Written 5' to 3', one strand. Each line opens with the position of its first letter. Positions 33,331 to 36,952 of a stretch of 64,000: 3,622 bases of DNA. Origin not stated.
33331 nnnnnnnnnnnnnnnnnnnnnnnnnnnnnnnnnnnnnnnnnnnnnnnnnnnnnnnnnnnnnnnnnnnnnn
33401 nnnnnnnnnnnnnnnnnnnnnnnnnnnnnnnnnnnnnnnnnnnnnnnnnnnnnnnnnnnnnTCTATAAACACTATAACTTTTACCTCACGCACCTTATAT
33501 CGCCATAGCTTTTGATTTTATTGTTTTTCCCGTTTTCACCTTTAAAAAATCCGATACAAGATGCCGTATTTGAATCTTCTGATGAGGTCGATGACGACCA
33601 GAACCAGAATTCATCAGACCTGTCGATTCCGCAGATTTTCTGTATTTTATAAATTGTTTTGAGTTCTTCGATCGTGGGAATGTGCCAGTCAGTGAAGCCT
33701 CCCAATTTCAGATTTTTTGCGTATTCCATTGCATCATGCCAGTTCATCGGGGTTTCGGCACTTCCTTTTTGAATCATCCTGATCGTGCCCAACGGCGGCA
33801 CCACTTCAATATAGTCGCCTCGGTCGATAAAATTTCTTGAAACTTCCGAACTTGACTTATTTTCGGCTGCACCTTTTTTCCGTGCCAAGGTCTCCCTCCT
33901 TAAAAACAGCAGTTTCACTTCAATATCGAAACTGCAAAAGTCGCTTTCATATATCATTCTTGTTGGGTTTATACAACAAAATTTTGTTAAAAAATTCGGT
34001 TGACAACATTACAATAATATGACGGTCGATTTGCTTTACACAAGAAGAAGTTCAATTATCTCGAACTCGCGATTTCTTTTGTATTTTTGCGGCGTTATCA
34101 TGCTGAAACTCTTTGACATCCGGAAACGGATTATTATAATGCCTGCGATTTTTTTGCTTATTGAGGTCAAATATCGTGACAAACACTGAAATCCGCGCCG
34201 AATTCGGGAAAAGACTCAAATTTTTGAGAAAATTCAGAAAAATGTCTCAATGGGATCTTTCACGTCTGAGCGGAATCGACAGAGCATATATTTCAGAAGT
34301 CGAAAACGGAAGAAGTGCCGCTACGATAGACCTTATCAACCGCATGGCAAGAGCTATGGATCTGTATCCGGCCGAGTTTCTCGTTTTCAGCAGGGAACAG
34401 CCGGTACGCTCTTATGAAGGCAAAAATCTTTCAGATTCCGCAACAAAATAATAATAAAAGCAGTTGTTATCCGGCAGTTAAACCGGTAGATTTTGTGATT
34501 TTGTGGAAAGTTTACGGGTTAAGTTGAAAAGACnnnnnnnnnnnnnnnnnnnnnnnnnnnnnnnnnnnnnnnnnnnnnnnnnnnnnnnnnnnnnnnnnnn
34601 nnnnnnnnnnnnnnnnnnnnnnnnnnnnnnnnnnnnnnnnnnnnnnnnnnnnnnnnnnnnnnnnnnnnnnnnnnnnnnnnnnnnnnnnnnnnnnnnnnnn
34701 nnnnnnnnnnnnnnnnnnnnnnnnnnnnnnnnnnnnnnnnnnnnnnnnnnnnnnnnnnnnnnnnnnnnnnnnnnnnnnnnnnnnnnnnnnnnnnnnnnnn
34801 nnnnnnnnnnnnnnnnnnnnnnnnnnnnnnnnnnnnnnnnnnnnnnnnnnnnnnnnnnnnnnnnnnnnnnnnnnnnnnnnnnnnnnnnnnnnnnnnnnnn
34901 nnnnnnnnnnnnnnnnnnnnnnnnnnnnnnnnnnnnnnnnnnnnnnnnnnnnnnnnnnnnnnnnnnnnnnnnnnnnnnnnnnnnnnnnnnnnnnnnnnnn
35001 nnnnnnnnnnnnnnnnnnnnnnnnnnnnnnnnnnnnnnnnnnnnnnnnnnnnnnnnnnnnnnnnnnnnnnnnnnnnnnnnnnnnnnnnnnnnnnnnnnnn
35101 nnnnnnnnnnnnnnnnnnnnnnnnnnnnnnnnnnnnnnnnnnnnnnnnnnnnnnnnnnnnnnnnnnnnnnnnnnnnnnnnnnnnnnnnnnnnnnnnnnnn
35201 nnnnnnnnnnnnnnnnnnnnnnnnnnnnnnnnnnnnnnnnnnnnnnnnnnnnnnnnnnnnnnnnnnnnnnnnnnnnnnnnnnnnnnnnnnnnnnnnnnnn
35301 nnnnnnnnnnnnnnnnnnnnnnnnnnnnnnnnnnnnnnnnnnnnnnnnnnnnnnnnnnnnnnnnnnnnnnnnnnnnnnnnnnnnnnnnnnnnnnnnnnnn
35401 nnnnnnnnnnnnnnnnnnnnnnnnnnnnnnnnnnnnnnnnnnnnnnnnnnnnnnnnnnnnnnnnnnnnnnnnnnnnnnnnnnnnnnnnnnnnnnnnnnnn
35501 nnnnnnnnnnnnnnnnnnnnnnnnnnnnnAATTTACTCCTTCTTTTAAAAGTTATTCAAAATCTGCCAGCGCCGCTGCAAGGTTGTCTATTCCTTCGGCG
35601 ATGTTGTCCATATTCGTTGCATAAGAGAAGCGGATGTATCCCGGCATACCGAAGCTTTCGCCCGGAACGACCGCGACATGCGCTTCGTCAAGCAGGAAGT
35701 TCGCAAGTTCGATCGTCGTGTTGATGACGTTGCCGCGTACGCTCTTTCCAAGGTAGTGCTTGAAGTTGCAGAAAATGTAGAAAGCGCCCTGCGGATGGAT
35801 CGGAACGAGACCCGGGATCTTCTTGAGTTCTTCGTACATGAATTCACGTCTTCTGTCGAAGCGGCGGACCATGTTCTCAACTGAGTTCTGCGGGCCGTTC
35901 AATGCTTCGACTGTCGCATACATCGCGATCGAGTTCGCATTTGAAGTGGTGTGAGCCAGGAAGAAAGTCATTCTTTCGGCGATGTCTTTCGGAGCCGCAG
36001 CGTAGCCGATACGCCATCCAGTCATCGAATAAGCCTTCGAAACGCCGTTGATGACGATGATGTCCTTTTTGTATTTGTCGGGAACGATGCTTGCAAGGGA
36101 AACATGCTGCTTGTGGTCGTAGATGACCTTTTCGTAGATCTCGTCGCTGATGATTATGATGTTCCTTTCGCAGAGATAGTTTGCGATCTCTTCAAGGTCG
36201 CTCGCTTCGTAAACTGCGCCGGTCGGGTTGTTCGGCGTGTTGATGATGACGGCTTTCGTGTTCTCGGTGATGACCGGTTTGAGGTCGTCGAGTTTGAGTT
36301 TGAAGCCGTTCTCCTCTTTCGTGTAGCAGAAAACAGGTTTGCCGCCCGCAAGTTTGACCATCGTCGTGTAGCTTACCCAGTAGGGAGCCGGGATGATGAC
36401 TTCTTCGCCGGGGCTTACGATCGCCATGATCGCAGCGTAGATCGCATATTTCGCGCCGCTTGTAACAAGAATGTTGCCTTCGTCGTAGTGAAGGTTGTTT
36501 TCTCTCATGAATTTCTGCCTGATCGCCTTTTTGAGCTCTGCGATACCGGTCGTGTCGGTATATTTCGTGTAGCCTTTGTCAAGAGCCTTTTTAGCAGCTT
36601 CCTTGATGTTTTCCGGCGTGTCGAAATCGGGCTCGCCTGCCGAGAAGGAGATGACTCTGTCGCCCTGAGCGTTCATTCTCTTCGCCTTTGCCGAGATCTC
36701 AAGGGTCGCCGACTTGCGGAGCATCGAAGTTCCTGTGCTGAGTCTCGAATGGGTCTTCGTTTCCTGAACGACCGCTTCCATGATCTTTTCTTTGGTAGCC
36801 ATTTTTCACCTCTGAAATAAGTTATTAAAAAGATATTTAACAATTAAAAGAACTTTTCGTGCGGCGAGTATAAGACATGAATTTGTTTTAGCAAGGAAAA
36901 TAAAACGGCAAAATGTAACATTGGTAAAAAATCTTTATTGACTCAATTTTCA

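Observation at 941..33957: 33-kb single-strand array of about 30 paralogous secreted/lipoprotein genes, at least 15 ending in the WRLP...RCVR (Fib_succ_major-like) domain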

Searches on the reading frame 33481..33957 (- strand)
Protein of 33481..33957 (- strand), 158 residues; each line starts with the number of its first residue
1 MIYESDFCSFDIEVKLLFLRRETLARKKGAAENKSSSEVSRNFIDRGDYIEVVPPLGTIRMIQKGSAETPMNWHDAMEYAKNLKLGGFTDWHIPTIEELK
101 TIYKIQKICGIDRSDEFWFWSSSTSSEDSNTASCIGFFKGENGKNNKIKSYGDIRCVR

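Call 6: search_protein_families(library=pfam, proteins=[window:33481-33957:-], max_evalue=0.01)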
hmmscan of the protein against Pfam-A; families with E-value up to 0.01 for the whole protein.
window:33481-33957:- (158 aa): 1 family
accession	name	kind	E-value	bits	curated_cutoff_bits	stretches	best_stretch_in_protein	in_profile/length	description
PF07603.17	Lcl_C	-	2e-16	60.7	34.9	1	67-158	18-117/117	Lcl C-terminal domain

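Call 70: search_protein_families(library=ncbifam, proteins=[window:33481-33957:-], max_evalue=10)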
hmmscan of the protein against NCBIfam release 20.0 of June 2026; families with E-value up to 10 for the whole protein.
window:33481-33957:- (158 aa): 4 families
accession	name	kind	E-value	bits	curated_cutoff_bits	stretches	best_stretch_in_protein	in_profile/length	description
NF052322.1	FimD_tip_adhes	equivalog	0.00028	19.7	170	1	87-158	593-661/664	fimbrial tip adhesin FimD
NF047850.1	Lsa25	exception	0.00058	19.7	260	1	80-158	122-207/207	surface adhesin Lsa25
NF046116.1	adhesin_Lcl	equivalog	0.0033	16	500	1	87-142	363-413/431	collagen-like adhesin Lcl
TIGR02145.1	Fib_succ_major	domain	0.053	14.2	41.65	1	89-149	64-124/176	FISUMP domain-containing protein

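Call 93: search_protein_families(library=padloc, proteins=[window:33481-33957:-], max_evalue=0.001)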
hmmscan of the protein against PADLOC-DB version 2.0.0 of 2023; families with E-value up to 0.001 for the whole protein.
window:33481-33957:- (158 aa): 0 families

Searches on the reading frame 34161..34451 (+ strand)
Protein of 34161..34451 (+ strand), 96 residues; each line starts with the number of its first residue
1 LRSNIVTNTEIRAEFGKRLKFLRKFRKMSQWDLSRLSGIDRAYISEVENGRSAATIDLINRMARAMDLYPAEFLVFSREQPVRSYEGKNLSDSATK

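Call 88: search_protein_families(library=pfam, proteins=[window:34161-34451:+], max_evalue=5)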
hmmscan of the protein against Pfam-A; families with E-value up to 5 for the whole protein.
window:34161-34451:+ (96 aa): 8 families
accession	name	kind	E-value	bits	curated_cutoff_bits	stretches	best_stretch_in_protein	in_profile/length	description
PF01381.28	HTH_3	-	4.6e-10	39.8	23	1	20-73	2-55/55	Helix-turn-helix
PF12844.13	HTH_19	-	1.4e-08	35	30.2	1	16-64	1-49/64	Helix-turn-helix domain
PF13560.12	HTH_31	-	1.5e-08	35.3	27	1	14-72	1-60/64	Helix-turn-helix domain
PF13443.12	HTH_26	-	2e-06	28.4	22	1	19-77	2-61/63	Cro/C1-type HTH DNA-binding domain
PF22218.1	SAS-6_C_CC_2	-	0.0015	19.5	27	1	40-64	16-40/52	SAS-6, C-terminal coiled coil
PF13744.12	HTH_37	-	0.01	16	27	1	8-64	12-69/80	Helix-turn-helix domain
PF13413.12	HTH_25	-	0.16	12.2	24.6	1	19-54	2-37/62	Helix-turn-helix domain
PF21376.3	TOR1A_C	-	0.26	11.9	27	1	44-78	11-45/58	Torsin-1A, C-terminal domain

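Call 93: search_protein_families(library=padloc, proteins=[window:34161-34451:+], max_evalue=0.001)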
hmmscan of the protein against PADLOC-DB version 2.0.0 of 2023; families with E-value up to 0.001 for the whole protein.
window:34161-34451:+ (96 aa): 18 families
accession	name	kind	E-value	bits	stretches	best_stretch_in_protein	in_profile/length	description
PDLC02926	HTH_VI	-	5e-14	50.3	1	15-81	2-67/92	-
PDLC03665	Control_protein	-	1.2e-12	45.9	1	9-77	3-72/77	control protein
PDLC03664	Control_protein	-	6.2e-11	40.6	1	14-73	13-72/74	control protein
PDLC03953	RmrA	-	6.3e-09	33.5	1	12-86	3-77/373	-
PDLC03666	Control_protein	-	2e-08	32.6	1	10-69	2-61/77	control protein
PDLC03954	RmrA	-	1.2e-07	29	1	15-79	11-74/380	-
PDLC04142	capH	-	1.3e-07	30.6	1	14-79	6-70/103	capH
PDLC03944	RmrA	-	3.1e-07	27.8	1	16-77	8-68/384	-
PDLC03946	RmrA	-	5.6e-07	26.6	1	17-79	5-66/357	-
PDLC03943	RmrA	-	1.8e-06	25.3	1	16-74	4-62/370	-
PDLC03955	RmrA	-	3.4e-06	24.6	1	17-82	23-87/371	-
PDLC03949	RmrA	-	5e-06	23.6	1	17-78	5-65/363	-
PDLC03536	REase_II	-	7.3e-06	23.8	1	16-68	12-64/237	Type II restriction enzyme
PDLC03951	RmrA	-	4.6e-05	20.6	1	16-74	10-68/400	-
PDLC03671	Control_protein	-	0.00012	20.2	1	17-67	17-67/84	control protein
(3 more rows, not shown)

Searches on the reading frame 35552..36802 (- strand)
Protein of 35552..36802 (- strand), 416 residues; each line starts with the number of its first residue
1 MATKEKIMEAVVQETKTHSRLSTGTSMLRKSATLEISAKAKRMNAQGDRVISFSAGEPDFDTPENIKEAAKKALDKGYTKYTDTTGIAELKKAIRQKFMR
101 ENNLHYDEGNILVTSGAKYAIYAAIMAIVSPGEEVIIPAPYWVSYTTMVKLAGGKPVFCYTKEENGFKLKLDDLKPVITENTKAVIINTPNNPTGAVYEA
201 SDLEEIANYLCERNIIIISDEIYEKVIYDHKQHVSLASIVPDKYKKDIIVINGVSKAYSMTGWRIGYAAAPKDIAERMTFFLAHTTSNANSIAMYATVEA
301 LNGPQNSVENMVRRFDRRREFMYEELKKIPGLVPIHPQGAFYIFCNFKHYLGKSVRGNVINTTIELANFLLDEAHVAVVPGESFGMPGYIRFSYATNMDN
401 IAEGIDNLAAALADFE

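Call 12: search_protein_families(library=ncbifam, proteins=[window:35552-36802:-], max_evalue=0.001)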
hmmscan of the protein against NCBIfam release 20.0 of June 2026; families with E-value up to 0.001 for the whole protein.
window:35552-36802:- (416 aa): 79 families (the best 25 are shown)
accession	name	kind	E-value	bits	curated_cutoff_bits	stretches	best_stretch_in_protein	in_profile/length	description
NF041091.1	asp_aminotase_Arch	equivalog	1.2e-127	425.9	550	1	26-409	5-372/376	aspartate aminotransferase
NF004769.0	PRK06107.1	equivalog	5.5e-124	414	617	1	19-414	4-400/402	aspartate transaminase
NF005817.0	PRK07683.1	equivalog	2.4e-99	332.7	575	1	39-411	19-380/387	aminotransferase A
NF005816.0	PRK07682.1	equivalog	2.4e-95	319.4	620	1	43-408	24-379/390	aminotransferase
NF041364.1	GntC_guanitoxin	equivalog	3.8e-94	315.5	415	1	52-408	2-353/356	guanitoxin biosynthesis PLP-dependent (S)-gamma-hydroxy-L-arginine cyclodehydratase GntC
NF006229.0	PRK08361.1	equivalog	5.4e-90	302.2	624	1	22-413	11-389/391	aspartate aminotransferase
NF004975.0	PRK06348.1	equivalog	3.2e-87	293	549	1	36-409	17-380/384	pyridoxal phosphate-dependent aminotransferase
NF005588.0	PRK07309.1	equivalog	8.6e-84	281.7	576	1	49-411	31-385/391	pyridoxal phosphate-dependent aminotransferase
NF006230.0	PRK08363.1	equivalog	1.3e-78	264.5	534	1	34-408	16-388/398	alanine aminotransferase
NF004770.0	PRK06108.1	subfamily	1.5e-78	264.4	422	1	16-413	8-393/396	pyridoxal phosphate-dependent aminotransferase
NF005601.0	PRK07337.1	equivalog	4.9e-76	256.4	496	1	18-412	5-392/394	pyridoxal phosphate-dependent aminotransferase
NF005744.0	PRK07568.1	subfamily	1.2e-70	238.4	389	1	21-415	3-393/398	pyridoxal phosphate-dependent aminotransferase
NF005305.0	PRK06836.1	equivalog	4.7e-70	236.8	376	1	34-415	18-394/396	pyridoxal phosphate-dependent aminotransferase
NF005855.0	PRK07777.1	equivalog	2.3e-68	231.3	553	1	35-410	20-386/391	pyridoxal phosphate-dependent aminotransferase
NF006514.0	PRK08960.1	equivalog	2.3e-68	230.8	554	1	33-413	17-386/388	pyridoxal phosphate-dependent aminotransferase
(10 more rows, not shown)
